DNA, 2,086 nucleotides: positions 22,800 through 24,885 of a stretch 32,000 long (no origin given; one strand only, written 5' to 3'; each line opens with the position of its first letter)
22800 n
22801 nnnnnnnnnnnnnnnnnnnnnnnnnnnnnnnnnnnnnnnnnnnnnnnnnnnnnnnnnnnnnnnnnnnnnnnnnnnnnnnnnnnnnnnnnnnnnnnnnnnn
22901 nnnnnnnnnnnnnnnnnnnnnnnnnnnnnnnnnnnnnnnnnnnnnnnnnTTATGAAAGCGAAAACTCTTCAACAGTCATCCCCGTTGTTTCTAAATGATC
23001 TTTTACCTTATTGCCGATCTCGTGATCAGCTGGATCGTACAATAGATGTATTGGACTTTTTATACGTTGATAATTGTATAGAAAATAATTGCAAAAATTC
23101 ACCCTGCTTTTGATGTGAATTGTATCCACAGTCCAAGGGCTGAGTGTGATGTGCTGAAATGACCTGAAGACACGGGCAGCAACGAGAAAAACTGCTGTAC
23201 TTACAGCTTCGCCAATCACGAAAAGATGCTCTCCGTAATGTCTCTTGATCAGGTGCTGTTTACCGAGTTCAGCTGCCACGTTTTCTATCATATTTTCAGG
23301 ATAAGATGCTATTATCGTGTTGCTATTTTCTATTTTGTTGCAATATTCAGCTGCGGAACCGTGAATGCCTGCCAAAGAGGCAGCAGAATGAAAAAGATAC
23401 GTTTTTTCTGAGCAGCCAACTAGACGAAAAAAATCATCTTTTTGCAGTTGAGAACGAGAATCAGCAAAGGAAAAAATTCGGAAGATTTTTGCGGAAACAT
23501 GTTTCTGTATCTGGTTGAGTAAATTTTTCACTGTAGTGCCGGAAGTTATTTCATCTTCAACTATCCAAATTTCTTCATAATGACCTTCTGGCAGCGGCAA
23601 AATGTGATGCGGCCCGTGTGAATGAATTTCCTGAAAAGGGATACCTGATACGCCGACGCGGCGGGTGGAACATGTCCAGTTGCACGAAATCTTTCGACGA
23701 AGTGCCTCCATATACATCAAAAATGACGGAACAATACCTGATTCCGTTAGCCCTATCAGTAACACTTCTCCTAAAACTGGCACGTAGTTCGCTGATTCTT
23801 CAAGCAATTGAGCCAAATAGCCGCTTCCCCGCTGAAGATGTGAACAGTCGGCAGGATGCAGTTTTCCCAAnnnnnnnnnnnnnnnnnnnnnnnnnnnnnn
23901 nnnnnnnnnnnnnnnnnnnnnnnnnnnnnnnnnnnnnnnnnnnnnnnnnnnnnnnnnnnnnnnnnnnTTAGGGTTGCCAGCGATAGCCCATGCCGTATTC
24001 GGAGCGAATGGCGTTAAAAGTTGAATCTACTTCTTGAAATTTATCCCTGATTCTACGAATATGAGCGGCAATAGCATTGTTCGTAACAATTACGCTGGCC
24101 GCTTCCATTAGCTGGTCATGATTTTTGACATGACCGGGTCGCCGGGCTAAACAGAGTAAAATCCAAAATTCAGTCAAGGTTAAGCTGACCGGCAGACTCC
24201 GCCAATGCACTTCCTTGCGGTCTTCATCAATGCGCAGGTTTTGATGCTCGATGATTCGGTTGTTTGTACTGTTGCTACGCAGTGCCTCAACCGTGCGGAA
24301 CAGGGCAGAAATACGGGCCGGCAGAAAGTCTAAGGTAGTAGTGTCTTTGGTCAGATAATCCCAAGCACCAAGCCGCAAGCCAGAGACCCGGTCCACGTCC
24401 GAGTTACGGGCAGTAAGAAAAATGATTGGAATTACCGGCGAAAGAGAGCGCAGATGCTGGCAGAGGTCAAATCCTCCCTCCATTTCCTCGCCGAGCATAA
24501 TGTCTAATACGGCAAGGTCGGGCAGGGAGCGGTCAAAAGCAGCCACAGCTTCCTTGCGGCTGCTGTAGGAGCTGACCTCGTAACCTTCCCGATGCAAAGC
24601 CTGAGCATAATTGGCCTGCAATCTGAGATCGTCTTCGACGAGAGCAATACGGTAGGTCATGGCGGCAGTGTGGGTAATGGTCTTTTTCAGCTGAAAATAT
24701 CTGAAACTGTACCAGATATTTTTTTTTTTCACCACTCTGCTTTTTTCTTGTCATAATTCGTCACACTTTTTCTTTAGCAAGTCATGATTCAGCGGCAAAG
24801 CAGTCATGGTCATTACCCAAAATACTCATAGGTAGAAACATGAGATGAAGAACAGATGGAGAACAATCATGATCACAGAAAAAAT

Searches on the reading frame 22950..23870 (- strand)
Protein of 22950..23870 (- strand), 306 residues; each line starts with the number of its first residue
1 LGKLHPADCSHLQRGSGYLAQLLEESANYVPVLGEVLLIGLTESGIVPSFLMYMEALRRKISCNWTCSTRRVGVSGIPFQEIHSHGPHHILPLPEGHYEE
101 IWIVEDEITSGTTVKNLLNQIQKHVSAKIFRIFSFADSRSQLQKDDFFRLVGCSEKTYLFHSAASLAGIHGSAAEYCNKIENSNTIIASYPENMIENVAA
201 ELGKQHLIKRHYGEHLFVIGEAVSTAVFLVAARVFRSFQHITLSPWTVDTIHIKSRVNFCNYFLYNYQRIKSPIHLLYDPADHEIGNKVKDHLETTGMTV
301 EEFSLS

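Call 10: search_protein_families(library=pfam, proteins=[window:22950-23870:-], max_evalue=0.01)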
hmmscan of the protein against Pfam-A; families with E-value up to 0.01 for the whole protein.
window:22950-23870:- (306 aa): 1 family
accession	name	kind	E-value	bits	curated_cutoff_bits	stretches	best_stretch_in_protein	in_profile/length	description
PF15609.12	PRTase_2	-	2.2e-13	50.6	28.8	1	1-147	21-168/188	Phosphoribosyl transferase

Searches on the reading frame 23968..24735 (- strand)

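Call 10: search_protein_families(library=pfam, proteins=[window:23968-24735:-], max_evalue=0.01)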
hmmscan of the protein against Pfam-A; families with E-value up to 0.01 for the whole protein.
window:23968-24735:- (255 aa): 2 families
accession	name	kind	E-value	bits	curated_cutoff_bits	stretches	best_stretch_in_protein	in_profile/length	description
PF00072.30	Response_reg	-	8.5e-21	74.6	30.2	1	30-133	1-102/111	Response regulator receiver domain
PF00486.34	Trans_reg_C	-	1.6e-11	44.5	26.2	1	182-252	3-76/77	Transcriptional regulatory protein, C terminal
